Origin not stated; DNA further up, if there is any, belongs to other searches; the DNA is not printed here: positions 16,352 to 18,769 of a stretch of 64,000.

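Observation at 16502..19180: Tandem metallophosphoesterase with a degenerate N-terminal catalytic domain, next to an SSB that lacks the acidic C-terminal tail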

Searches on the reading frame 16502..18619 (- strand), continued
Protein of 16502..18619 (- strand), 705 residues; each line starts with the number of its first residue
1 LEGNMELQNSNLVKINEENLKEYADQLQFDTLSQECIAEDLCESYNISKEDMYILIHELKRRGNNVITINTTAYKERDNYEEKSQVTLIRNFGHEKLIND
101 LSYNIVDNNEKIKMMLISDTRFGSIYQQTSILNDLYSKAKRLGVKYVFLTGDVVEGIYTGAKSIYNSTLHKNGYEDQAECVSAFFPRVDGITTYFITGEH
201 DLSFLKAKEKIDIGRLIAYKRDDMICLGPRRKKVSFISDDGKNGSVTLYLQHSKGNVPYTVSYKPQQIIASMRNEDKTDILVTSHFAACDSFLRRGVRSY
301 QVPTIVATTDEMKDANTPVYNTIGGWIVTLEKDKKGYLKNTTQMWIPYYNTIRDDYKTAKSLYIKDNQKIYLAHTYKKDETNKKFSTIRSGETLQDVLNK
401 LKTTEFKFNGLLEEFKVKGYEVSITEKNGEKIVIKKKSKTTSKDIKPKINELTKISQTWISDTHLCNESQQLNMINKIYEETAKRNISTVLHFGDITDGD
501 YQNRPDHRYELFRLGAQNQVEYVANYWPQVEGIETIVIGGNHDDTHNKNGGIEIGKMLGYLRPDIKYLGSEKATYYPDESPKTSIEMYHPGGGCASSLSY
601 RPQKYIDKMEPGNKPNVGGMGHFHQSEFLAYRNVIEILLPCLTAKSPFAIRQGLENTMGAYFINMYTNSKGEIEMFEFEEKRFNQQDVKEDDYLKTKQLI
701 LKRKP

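Call 78: fold_search(model_id=the predicted structure, library=pdb)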
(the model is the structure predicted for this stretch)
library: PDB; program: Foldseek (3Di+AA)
matches with E <= 10: 734; with E <= 0.001: 86
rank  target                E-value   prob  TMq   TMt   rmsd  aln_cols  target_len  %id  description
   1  6t8h_A                3.1e-09  1.00  0.25  0.40  18.5       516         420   11  Cryo-EM structure of the DNA-bound PolD-PCNA processive complex from P. abyssi (released 2020-03-04)
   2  8ppt_A                1.8e-08  1.00  0.23  0.35  18.8       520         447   12  Pyrococcus abyssi DNA polymerase D (PolD) in its editing mode bound to a primer/template substrate containing a mismat (released 2023-12-20)
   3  9f2a_A                3.5e-08  1.00  0.24  0.37  18.9       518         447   11  Pyrococcus abyssi PolD in complex with Rpa2 winged-helix domain class 2 (composite map) (released 2024-12-04)
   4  5ihe_B                3.7e-08  1.00  0.23  0.35  18.4       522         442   10  D-family DNA polymerase - DP1 subunit (3'-5' proof-reading exonuclease) (released 2016-08-31)
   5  6hmf_A                3.9e-08  1.00  0.22  0.34  13.0       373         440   16  D-family DNA polymerase - DP1 subunit (3'-5' proof-reading exonuclease) H451 proof-reading deficient variant (released 2019-01-30)
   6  5ihe_A                5.4e-08  1.00  0.22  0.34  13.0       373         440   16  D-family DNA polymerase - DP1 subunit (3'-5' proof-reading exonuclease) (released 2016-08-31)
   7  9f29_A                7.0e-08  1.00  0.25  0.38  12.4       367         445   15  Pyrococcus abyssi PolD in complex with Rpa2 winged-helix domain class 1 (composite map) (released 2024-12-04)
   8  6hmf_B                8.7e-08  1.00  0.23  0.36   6.2       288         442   15  D-family DNA polymerase - DP1 subunit (3'-5' proof-reading exonuclease) H451 proof-reading deficient variant (released 2019-01-30)
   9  7ov2_A                1.3e-07  1.00  0.21  0.46   9.5       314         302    9  Crystal structure of pig purple acid phosphatase in complex with L-glutamine, (poly)ethylene glycol fragments and glyc (released 2022-01-12)
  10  6hms_A                4.1e-07  1.00  0.24  0.40  18.6       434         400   13  Cryo-EM map of DNA polymerase D from Pyrococcus abyssi in complex with DNA (released 2019-01-30)
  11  1s3l_A                8.2e-07  1.00  0.20  0.73   4.8       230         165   15  Structural and Functional Characterization of a Novel Archaeal Phosphodiesterase (released 2004-08-10)
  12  3tgh                  1.3e-06  1.00  0.20  0.40  15.3       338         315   10  GAP50 the anchor in the inner membrane complex of Plasmodium (released 2012-03-07)
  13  6knb_A                2.3e-06  1.00  0.25  0.37   6.2       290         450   16  PolD-PCNA-DNA (form A) (released 2020-08-05)
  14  2zo9_B                6.6e-06  1.00  0.18  0.41  13.5       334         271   12  Malonate-bound structure of the glycerophosphodiesterase from Enterobacter aerogenes (GpdQ) and characterization of th (released 2008-10-07)
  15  2a22_B                1.5e-05  1.00  0.18  0.56  10.1       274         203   12  Structure of Vacuolar Protein Sorting 29 from Cryptosporidium Parvum (released 2005-08-16)
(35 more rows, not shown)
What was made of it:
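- On PolD DP1 / polymerase B-subunit family (NF003118, PF04042, COG1311): Foldseek ranks 1-8 are DP1 (call 78).
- The top 8 Foldseek hits are all DP1 (call 78).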

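Call 83: search_solved_structures(query=A4, max_evalue=1, show_alignments=2)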
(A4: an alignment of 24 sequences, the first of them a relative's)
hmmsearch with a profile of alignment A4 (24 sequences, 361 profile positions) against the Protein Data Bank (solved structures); distinct sequences matched with E-value up to 1: 39.
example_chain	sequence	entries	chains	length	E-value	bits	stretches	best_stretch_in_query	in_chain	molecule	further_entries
5ihe_A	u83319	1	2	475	0.00018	24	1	280-325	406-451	DNA polymerase II small subunit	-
6knb_A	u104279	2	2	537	0.00021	23.8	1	276-325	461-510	DNA polymerase II small subunit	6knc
6hms_A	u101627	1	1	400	0.0031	20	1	280-325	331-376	DNA polymerase II small subunit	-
6hmf_A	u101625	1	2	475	0.0043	19.5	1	280-325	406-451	DNA polymerase II small subunit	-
8ppt_A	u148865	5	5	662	0.0065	18.9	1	280-325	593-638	DNA polymerase II small subunit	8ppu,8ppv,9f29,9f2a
6t8h_A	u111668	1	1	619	0.0066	18.9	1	280-325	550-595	DNA polymerase II small subunit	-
2quf_A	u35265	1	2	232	0.21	14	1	10-106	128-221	Transcription Factor PF0095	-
3tgn_A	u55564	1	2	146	0.22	13.9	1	41-116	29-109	Adc operon repressor AdcR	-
1uly_A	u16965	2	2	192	0.22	13.9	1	46-100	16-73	hypothetical protein PH1932 | hypothetical transcription regulator protein, PH1932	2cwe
4ham_A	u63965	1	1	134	0.3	13.5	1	48-127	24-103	Lmo2241 protein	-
3d0g_A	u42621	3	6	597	0.31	13.4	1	11-101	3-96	Angiotensin-converting enzyme 2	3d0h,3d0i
2qlz_A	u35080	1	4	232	0.32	13.4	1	10-106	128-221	Transcription Factor PF0095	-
9yss_A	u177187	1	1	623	0.38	13.1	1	8-101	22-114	Angiotensin-converting enzyme 2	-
1lva_A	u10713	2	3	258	0.39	13.1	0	37-112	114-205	Selenocysteine-specific elongation factor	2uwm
5znx_A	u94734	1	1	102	0.49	12.7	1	42-107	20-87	Transcriptional activator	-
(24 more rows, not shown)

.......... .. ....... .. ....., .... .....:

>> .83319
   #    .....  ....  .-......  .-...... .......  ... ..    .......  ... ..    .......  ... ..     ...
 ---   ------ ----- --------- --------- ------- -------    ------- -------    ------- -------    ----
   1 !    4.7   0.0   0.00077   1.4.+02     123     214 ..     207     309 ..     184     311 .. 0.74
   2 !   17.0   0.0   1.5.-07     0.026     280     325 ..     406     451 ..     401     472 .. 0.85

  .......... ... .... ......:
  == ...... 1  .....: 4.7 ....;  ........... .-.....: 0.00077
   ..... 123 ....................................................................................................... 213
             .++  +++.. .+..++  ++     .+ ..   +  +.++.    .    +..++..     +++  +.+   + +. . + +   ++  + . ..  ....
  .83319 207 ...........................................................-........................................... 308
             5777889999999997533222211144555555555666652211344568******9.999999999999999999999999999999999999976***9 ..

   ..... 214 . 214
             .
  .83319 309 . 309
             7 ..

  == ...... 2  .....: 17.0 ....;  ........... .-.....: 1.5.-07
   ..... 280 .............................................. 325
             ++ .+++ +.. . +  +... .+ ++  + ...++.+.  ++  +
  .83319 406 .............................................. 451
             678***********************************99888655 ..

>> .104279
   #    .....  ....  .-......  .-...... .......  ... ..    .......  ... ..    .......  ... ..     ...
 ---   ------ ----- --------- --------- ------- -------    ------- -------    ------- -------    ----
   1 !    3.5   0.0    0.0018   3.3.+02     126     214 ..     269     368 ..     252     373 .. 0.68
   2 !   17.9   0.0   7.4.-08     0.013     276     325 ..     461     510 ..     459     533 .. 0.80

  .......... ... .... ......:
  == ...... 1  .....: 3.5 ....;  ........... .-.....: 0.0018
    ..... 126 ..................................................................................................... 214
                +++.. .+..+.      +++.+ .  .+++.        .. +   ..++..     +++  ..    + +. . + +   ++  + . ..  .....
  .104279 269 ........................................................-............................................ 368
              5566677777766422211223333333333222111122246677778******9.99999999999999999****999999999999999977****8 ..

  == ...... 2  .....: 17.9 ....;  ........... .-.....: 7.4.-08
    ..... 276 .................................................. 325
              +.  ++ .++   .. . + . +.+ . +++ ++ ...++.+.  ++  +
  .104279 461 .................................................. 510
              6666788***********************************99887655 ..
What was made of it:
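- The match extends past motif V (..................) (call 83). A sequence profile finds DP1 alone among MPE structures in the whole PDB (call 83).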

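Call 84: search_solved_structures(query=A3, max_evalue=1, show_alignments=1)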
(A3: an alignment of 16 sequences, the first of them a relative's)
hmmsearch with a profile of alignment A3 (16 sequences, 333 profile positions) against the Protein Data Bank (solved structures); distinct sequences matched with E-value up to 1: 5.
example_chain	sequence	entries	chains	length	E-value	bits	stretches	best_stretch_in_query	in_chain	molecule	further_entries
8za5_A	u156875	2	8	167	0.048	15.6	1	16-82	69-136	MarR-family transcriptional regulator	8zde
9vg2_A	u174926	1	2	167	0.048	15.6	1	16-82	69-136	MarR-family transcriptional regulator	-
5ihe_A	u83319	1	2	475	0.36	12.8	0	85-175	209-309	DNA polymerase II small subunit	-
2x4h_A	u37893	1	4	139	0.61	12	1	16-71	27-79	HYPOTHETICAL PROTEIN SSO2273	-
6hms_A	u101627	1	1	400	0.84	11.6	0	85-169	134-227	DNA polymerase II small subunit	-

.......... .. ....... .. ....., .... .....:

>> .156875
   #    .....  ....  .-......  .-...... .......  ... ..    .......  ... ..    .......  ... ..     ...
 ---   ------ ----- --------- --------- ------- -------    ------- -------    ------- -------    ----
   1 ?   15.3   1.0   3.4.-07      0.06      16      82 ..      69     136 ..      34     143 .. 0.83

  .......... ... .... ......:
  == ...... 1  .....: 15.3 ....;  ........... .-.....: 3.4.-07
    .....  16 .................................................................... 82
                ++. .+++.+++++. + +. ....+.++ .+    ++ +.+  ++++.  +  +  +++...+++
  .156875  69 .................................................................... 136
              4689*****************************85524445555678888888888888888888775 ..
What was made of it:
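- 18344..18571 (-): Winged-helix module 1 (about residues 17-92: three helices followed by a long beta-hairpin wing). The N-type profile hits a MarR-family PDB chain at E 0.048 (call 84).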

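Call 100: find_homologous_proteins(query=A4, max_evalue=1e-10)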
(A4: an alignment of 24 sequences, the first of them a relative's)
Query A4 (24 sequences) (324 aa, profile of the alignment): 477 proteins with E <= 1e-10 among 6392 candidates; the best 120 are listed.
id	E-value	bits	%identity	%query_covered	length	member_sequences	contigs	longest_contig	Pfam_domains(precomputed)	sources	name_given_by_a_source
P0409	1.2e-196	671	51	99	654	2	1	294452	PF12850.13,PF00149.34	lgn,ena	-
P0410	2.0e-191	654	51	99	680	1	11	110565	PF12850.13,PF00149.34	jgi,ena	-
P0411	3.0e-191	653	51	99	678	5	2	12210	PF12850.13,PF00149.34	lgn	-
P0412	3.7e-191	653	51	99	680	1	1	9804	PF12850.13,PF00149.34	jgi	-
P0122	6.4e-191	652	52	99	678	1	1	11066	PF12850.13,PF00149.34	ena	-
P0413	6.5e-191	652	52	99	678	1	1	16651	PF12850.13,PF00149.34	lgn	-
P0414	7.3e-191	652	51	99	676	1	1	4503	PF12850.13,PF00149.34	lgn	-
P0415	8.1e-191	652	52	99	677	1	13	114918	PF12850.13,PF00149.34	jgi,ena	-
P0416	9.1e-191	652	49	98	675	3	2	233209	PF12850.13,PF00149.34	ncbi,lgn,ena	-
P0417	1.0e-190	652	51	99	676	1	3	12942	PF12850.13,PF00149.34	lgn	-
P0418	1.1e-190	652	52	99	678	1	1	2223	PF12850.13,PF00149.34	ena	-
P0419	1.1e-190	652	52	99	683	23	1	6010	PF12850.13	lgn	-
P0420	3.1e-190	650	50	99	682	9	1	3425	PF12850.13,PF00149.34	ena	-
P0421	8.1e-190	649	51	99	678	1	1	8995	PF12850.13,PF00149.34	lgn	-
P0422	1.0e-189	648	52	99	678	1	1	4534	PF12850.13,PF00149.34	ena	-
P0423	2.8e-189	647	52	99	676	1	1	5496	PF12850.13,PF00149.34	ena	-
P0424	4.1e-189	646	53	99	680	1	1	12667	PF12850.13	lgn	-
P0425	4.4e-189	646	53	99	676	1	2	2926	PF12850.13,PF00149.34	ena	-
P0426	4.4e-189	646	48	99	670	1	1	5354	PF12850.13,PF00149.34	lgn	-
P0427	5.2e-189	646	49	98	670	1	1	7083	PF12850.13,PF00149.34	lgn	-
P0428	9.9e-189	645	52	99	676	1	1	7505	PF12850.13,PF00149.34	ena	-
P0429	1.2e-188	645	52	99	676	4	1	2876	PF12850.13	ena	-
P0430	5.0e-188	643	48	98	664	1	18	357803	PF12850.13,PF00149.34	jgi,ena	-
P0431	1.3e-187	641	53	99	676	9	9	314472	PF12850.13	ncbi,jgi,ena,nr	ncbi:MAG: hypothetical protein E7162_00990 [Firmicutes bacterium]|nr:hypothetical protein [Bacillota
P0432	5.9e-187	639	52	99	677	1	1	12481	PF12850.13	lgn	-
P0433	7.7e-187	639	49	98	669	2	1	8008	PF12850.13,PF00149.34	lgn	-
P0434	2.4e-186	637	45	98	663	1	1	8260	PF12850.13,PF00149.34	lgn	-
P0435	4.3e-186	636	48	98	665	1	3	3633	PF12850.13,PF00149.34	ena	-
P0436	5.2e-186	636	50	94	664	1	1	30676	PF12850.13,PF00149.34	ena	-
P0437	1.1e-185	635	48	98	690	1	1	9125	PF12850.13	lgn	-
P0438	1.6e-185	635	53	99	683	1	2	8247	PF12850.13,PF00149.34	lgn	-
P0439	2.2e-185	634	45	98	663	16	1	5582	PF12850.13,PF00149.34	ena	-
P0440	3.2e-185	634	42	98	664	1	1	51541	PF12850.13,PF00149.34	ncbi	-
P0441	5.7e-185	633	45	98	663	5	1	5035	PF12850.13,PF00149.34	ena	-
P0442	7.2e-185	632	47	98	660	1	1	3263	PF12850.13,PF00149.34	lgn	-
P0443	8.3e-185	632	47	98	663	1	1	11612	PF12850.13,PF00149.34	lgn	-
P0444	8.8e-185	632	48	98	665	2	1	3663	PF12850.13,PF00149.34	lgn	-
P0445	9.7e-185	632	48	99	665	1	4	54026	PF12850.13,PF08280.18,PF00149.34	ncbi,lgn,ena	-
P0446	1.7e-184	631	49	92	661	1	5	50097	PF12850.13,PF00149.34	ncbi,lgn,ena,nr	ncbi:MAG: metallophosphoesterase family protein [Bacilli bacterium]|nr:metallophosphoesterase family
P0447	2.2e-184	631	48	98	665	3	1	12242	PF12850.13,PF00149.34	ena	-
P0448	2.5e-184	631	49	98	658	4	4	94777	PF12850.13,PF00149.34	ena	-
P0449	3.4e-184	630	47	98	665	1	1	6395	PF12850.13,PF00149.34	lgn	-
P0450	4.5e-184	630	48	98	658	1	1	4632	PF12850.13,PF00149.34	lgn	-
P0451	6.7e-184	629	46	98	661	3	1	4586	PF12850.13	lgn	-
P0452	8.7e-184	629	48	98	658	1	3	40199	PF12850.13,PF00149.34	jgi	-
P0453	1.4e-183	628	46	99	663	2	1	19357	PF12850.13,PF00149.34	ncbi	-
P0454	1.7e-183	628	48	98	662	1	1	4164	PF12850.13,PF00149.34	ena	-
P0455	1.4e-182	625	49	93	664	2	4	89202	PF12850.13,PF00149.34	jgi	-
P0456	1.5e-182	625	47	97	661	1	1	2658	PF12850.13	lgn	-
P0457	2.5e-182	624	49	98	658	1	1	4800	PF12850.13,PF00149.34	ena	-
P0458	2.9e-182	624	47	98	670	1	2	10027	PF12850.13,PF00149.34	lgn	-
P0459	3.5e-182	624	49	98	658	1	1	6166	PF12850.13,PF00149.34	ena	-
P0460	4.1e-182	623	47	97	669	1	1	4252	PF12850.13,PF00149.34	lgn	-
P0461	5.1e-182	623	48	97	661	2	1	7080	PF12850.13,PF00149.34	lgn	-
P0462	8.4e-182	622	50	98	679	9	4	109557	PF00149.34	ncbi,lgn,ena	-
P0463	7.1e-181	619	49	94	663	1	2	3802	PF12850.13,PF00149.34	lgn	-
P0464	2.9e-179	614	48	98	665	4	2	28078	PF12850.13,PF00149.34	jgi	-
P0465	4.0e-179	614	47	98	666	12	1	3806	PF12850.13,PF00149.34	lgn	-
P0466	1.9e-178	611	47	98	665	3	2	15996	PF12850.13,PF00149.34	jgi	-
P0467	3.5e-178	610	47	97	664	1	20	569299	PF12850.13,PF00149.34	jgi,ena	-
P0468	3.1e-177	607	47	98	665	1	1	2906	PF12850.13,PF00149.34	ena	-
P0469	7.1e-177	606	46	98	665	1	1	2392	PF12850.13,PF00149.34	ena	-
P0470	1.8e-176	605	47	98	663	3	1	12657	PF12850.13,PF00149.34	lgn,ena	-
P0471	8.1e-176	603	49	98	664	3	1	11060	PF12850.13,PF00149.34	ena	-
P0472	3.1e-175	601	45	99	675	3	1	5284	PF12850.13,PF00149.34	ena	-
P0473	2.1e-174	598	43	96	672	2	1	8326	PF12850.13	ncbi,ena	-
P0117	4.2e-174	597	45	98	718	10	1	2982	PF12850.13,PF00149.34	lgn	-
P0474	4.3e-174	597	44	100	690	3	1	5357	PF12850.13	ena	-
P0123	8.0e-174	596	46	99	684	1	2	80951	PF12850.13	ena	-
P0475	2.2e-173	595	44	95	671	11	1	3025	PF12850.13,PF00149.34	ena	-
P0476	2.7e-173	594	46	98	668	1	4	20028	PF12850.13,PF00149.34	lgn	-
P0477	1.1e-172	592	44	99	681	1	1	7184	PF12850.13,PF00149.34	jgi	-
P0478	2.1e-172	591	43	99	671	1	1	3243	PF12850.13,PF00149.34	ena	-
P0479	2.8e-172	591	43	100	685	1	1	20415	PF12850.13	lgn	-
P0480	3.7e-172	591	45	95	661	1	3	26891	PF12850.13,PF00149.34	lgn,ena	-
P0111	4.5e-172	590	45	98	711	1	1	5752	PF12850.13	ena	-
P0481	4.8e-172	590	45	95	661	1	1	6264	PF12850.13,PF00149.34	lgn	-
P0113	1.2e-171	589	46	98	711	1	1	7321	PF12850.13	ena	-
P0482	3.5e-171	587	44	96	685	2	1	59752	PF12850.13,PF00149.34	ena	-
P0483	5.0e-171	587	45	98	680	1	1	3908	PF12850.13,PF00149.34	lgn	-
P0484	7.3e-171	586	44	99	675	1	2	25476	PF12850.13,PF00149.34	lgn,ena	-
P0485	1.0e-170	586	42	99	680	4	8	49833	PF12850.13,PF00149.34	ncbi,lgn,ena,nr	ncbi:MAG: metallophosphoesterase family protein [Bacilli bacterium]|nr:metallophosphoesterase family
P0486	1.1e-170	586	43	100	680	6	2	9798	PF12850.13,PF00149.34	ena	-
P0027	1.4e-170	585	47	98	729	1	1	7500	PF12850.13,PF00149.34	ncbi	-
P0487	1.5e-170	585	45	97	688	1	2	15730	PF12850.13,PF00149.34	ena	-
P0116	2.8e-170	584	46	98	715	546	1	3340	PF12850.13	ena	-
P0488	2.8e-170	584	42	99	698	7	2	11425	PF12850.13,PF00149.34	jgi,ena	-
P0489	3.9e-170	584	44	99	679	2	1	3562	PF12850.13,PF00149.34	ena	-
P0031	8.0e-170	583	47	98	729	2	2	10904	PF12850.13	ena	-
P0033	9.5e-170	583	46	98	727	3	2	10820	PF00149.34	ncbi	-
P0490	1.4e-169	582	45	99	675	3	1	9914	PF12850.13,PF00149.34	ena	-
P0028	3.8e-169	581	46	98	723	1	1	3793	PF12850.13,PF00149.34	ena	-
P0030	4.4e-169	580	45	98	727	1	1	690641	PF12850.13,PF00149.34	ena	-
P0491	6.5e-169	580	43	99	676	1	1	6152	PF12850.13,PF00149.34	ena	-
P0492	1.3e-168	579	43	100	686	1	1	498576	PF12850.13,PF00149.34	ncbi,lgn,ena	-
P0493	2.2e-168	578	44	95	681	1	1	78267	PF12850.13,PF00149.34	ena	-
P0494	4.1e-168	577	44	95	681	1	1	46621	PF12850.13,PF00149.34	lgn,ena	-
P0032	4.1e-168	577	46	98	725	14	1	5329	PF12850.13,PF00149.34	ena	-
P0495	6.7e-168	577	44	100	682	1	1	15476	PF12850.13,PF00149.34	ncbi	-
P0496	1.6e-167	575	41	100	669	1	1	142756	PF12850.13,PF00149.34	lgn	-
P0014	1.9e-167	575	48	98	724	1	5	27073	PF12850.13,PF00149.34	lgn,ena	-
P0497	2.1e-167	575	45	95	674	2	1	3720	PF12850.13,PF00149.34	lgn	-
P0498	4.3e-167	574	42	99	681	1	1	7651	PF12850.13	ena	-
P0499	7.6e-167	573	46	99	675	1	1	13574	PF12850.13,PF00149.34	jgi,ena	-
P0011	1.0e-166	573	44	98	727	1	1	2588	PF12850.13,PF00149.34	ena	-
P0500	1.3e-166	572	44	95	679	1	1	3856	PF12850.13,PF00149.34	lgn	-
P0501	2.0e-166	572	44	99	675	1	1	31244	PF12850.13,PF00149.34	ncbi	-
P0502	2.1e-166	572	46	99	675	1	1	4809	PF12850.13,PF00149.34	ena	-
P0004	6.6e-166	570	43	98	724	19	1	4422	PF12850.13,PF00149.34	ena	-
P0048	8.0e-166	570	44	98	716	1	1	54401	PF12850.13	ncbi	-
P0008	2.5e-165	568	44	98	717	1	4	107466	PF00149.34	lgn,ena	-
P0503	2.6e-165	568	44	98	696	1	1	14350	PF12850.13,PF00149.34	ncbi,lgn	-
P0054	5.3e-165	567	41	98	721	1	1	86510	PF00149.34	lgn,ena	-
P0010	8.4e-165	566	43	98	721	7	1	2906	PF00149.34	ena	-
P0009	8.4e-165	566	43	98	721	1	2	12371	PF00149.34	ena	-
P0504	9.6e-165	566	47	98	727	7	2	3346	PF12850.13,PF00149.34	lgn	-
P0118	2.5e-164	565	43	98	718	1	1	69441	PF00149.34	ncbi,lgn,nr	ncbi:MAG: metallophosphoesterase [Bacilli bacterium]|nr:metallophosphoesterase [Bacilli bacterium]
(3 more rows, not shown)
